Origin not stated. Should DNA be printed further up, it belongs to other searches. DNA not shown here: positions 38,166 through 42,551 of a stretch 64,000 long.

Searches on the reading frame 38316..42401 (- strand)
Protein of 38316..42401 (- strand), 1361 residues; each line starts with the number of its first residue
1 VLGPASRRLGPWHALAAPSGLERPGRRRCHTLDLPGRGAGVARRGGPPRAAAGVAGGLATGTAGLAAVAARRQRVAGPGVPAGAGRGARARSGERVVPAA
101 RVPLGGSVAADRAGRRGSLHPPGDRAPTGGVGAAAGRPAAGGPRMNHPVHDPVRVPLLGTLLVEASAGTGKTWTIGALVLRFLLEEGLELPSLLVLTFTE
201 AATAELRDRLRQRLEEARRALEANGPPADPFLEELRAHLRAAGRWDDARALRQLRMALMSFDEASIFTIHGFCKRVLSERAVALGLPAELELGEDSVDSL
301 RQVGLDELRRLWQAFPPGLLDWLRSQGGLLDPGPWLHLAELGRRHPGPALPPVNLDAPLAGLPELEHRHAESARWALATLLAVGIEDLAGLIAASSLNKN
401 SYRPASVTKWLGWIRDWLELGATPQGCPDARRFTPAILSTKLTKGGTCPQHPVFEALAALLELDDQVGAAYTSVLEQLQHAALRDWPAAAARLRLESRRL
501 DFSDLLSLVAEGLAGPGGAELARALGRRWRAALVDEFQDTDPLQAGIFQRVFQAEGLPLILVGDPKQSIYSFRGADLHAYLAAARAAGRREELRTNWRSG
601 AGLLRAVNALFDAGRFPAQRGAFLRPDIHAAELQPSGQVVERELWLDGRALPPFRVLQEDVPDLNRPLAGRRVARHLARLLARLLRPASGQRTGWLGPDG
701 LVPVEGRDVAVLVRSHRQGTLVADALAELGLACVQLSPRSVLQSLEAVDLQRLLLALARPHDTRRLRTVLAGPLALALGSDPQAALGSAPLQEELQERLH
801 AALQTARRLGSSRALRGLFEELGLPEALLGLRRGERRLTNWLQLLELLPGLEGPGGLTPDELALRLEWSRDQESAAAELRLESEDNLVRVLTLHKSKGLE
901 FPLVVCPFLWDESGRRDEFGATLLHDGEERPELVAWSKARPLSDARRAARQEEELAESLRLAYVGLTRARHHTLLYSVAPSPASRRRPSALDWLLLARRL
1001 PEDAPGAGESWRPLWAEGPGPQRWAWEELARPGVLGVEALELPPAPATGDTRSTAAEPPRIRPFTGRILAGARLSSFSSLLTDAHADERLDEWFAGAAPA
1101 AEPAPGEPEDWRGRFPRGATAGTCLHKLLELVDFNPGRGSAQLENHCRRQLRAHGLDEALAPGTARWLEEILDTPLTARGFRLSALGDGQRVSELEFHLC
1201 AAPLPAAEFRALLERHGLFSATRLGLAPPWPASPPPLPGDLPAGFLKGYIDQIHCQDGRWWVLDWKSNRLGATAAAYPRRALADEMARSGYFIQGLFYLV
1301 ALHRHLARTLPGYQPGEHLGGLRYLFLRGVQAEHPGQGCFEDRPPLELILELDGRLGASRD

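Call 62: search_protein_families(library=pfam, proteins=[window:38316-42401:-], max_evalue=0.001)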
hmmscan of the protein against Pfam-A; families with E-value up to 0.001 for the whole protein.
window:38316-42401:- (1361 aa): 6 families
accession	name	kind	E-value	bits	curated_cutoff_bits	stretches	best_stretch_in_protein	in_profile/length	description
PF00580.27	UvrD-helicase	-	2.2e-47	162.5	23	2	466-584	168-267/271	UvrD/REP helicase N-terminal domain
PF13361.12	UvrD_C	-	1.1e-12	48.5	25.6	1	882-972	281-342/350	UvrD-like helicase C-terminal domain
PF13245.12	AAA_19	-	6.3e-12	46.3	25.1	2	531-573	93-134/134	AAA domain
PF13538.12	UvrD_C_2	-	1.5e-08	34.8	27.4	1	888-911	2-27/52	UvrD-like helicase C-terminal domain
PF12705.13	PDDEXK_1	-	2e-07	31.6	22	1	1120-1328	36-190/247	PD-(D/E)XK nuclease superfamily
PF13604.12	AAA_30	-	4.8e-05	23.6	27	0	162-241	22-82/191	AAA domain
